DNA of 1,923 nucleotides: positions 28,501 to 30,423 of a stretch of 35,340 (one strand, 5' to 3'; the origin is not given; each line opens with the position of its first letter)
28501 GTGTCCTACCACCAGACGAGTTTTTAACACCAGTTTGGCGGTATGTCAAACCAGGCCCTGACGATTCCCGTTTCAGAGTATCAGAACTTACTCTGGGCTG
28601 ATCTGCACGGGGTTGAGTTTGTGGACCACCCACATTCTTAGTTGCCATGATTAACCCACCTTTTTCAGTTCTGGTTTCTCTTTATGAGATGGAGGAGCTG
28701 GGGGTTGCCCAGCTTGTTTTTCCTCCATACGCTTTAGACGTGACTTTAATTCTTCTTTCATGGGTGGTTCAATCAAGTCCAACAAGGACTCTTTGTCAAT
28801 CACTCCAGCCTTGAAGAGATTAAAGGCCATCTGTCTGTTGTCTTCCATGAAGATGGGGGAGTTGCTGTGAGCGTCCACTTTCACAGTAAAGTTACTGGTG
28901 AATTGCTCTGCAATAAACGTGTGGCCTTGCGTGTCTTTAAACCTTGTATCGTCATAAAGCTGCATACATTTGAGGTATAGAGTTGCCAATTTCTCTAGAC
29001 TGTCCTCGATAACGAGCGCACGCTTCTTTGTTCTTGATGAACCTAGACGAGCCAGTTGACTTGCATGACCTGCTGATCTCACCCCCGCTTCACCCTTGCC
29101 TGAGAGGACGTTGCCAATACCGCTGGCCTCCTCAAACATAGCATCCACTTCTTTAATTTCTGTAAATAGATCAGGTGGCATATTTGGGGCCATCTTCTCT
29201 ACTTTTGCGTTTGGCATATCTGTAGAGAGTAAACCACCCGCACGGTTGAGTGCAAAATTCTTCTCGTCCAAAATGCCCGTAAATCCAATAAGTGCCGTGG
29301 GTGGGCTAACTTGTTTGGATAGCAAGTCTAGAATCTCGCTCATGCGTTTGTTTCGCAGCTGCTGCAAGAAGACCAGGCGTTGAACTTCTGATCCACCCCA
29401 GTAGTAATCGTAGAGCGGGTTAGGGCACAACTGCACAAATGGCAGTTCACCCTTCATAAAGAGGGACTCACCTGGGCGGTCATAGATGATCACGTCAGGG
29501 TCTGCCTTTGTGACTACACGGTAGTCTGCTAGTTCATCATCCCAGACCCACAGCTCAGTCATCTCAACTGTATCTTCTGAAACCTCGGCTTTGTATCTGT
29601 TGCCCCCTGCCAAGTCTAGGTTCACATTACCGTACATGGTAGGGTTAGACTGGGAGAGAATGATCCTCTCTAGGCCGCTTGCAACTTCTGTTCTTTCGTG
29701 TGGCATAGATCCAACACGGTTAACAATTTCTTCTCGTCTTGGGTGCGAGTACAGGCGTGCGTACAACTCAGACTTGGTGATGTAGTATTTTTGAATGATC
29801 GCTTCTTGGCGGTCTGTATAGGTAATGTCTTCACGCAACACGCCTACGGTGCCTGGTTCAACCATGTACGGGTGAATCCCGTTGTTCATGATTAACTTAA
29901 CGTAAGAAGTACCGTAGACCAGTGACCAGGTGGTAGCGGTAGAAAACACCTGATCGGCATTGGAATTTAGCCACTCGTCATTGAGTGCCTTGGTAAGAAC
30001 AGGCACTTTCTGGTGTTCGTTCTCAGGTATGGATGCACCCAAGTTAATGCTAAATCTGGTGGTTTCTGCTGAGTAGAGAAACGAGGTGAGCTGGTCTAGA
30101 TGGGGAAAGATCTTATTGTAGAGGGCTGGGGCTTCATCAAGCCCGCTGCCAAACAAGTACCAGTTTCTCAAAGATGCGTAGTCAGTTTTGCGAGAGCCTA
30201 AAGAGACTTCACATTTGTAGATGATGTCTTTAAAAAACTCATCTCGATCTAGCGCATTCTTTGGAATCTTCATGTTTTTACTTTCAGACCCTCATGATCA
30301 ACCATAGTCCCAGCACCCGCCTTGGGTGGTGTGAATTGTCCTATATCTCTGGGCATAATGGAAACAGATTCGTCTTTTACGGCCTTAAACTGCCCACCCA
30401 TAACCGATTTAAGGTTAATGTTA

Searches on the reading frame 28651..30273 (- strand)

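Call 28: search_protein_families(library=phrogs, max_evalue=0.001, proteins=[window:28651-30273:-])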
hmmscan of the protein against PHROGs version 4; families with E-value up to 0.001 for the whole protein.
window:28651-30273:- (540 aa): 3 families
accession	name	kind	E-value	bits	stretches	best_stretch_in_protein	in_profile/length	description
phrog_1216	-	head and packaging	2e-07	30.9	1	228-398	291-467/714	portal protein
phrog_156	-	head and packaging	1.5e-05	24.6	1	262-531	281-578/681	portal protein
phrog_332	-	connector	0.00031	20.2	1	88-413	105-401/560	head-tail adaptor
